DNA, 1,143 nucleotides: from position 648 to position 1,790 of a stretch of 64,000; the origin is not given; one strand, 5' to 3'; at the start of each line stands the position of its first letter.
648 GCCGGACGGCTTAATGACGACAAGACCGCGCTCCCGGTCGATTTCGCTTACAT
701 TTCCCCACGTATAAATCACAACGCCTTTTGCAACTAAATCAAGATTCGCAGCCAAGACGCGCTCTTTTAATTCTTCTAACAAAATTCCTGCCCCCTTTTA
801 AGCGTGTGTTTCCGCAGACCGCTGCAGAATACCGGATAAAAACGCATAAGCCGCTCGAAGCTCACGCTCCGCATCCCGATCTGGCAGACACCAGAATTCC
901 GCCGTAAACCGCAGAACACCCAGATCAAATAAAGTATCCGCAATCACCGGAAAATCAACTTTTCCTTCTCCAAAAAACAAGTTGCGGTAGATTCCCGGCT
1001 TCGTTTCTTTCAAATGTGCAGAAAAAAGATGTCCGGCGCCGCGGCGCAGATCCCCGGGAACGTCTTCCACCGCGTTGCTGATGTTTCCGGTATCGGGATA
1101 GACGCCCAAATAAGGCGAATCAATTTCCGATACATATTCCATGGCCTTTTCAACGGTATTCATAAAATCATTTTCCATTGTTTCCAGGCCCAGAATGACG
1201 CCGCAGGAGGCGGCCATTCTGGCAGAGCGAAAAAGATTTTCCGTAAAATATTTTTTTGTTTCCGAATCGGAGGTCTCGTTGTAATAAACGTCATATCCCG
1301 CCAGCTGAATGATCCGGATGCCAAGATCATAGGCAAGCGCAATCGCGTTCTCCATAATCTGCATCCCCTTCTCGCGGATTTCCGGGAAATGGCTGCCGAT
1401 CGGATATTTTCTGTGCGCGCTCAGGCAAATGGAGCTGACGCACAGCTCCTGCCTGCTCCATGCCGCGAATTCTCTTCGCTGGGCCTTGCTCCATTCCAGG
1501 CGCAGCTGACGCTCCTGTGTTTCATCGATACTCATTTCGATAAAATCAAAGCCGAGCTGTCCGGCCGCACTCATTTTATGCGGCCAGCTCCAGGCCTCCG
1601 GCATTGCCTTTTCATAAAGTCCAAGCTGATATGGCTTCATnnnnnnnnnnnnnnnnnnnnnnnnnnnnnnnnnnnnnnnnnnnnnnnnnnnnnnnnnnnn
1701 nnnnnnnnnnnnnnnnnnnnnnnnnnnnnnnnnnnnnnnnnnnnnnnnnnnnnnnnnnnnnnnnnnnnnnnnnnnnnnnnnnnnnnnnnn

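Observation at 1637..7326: Two very large cytoplasmic glycoside-hydrolase-like proteins of unassignable family, coupled to the epimerase genes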

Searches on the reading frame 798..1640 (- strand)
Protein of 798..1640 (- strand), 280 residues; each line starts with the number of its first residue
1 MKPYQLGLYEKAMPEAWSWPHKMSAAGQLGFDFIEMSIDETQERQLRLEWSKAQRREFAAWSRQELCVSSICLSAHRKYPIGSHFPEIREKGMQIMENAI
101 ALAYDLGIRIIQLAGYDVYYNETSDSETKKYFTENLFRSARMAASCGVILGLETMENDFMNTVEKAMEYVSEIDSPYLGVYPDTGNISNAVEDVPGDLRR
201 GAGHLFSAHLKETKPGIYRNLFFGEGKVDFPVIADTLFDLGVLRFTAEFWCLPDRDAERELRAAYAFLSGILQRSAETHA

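Call 3: search_protein_families(library=pfam, proteins=[window:798-1640:-], max_evalue=0.01)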
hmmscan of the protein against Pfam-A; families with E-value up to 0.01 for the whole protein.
window:798-1640:- (280 aa): 1 family
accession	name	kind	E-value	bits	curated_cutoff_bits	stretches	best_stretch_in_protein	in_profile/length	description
PF01261.30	AP_endonuc_2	-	1.7e-41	143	31.1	1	25-265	3-243/249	Xylose isomerase-like TIM barrel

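Call 4: search_protein_families(library=ncbifam, proteins=[window:798-1640:-], max_evalue=0.01)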
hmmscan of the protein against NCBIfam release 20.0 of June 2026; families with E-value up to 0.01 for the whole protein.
window:798-1640:- (280 aa): 5 families
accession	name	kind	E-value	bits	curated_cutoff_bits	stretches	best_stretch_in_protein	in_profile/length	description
NF009689.0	PRK13210.1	subfamily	2.1e-94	315.9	200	1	2-275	2-282/286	L-ribulose-5-phosphate 3-epimerase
NF009688.0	PRK13209.1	subfamily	3.1e-87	292.2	317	1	4-276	8-281/286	L-ribulose-5-phosphate 3-epimerase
TIGR00542.1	hxl6Piso_put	equivalog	5.8e-82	275.1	272.15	1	4-269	3-269/279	L-ribulose-5-phosphate 3-epimerase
NF051856.1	PsicseEpim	equivalog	7.1e-13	49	300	1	24-213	23-213/287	D-psicose 3-epimerase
NF041099.2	keto_glucon_epim_IolO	equivalog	2.2e-10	40.3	300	1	86-271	85-267/269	5-keto-L-gluconate epimerase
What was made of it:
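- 798..1640 (-): L-xylulose-5-P / L-ribulose-5-P 3-epimerase (UlaE/SgbU-type). Its start codon overlaps the 757 stop codon (ATGA). NCBIfam NF009689 scores 315.9 bits (cut-off 200) and TIGR00542 scores 275.1 (cut-off 272.15) (call 4).
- On UlaE/SgbU L-xylulose-5-P 3-epimerase (gene 798-1640): NF009689 scores 315.9 (cut-off 200) and TIGR00542 scores 275.1 (cut-off 272.15) (call 4).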

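Call 82: search_solved_structures(query=window:798-1640:-, max_evalue=0.00001)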
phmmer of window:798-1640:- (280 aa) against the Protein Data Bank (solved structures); distinct sequences matched with E-value up to 0.00001: 7.
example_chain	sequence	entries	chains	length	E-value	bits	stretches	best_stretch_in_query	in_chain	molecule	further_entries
3cqh_A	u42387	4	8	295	1.9e-67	230.6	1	3-265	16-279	L-ribulose-5-phosphate 3-epimerase ulaE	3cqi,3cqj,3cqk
3vyl_A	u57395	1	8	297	3.3e-08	36.3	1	81-242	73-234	L-ribulose 3-epimerase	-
2zvr_A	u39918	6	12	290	6.3e-08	35.4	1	123-257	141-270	Uncharacterized protein TM_0416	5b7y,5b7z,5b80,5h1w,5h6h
3vni_A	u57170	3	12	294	6.7e-08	35.3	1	8-241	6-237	Xylose isomerase domain protein TIM barrel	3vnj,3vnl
3vnk_A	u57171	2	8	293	7.1e-08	35.2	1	8-241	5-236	Xylose isomerase domain protein TIM barrel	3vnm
7e9w_A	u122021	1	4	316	8e-08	35.1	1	7-241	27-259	D-psicose 3-epimerase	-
7x7w_A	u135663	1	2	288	1.1e-07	34.6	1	23-241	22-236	D-PSICOSE 3-EPIMERASE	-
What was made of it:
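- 798..1640 (-): PDB 3cqh UlaE matches at E 1.9e-67 (call 82).
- On UlaE/SgbU L-xylulose-5-P 3-epimerase (gene 798-1640): UlaE 3cqh matches at E 1.9e-67 (call 82).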
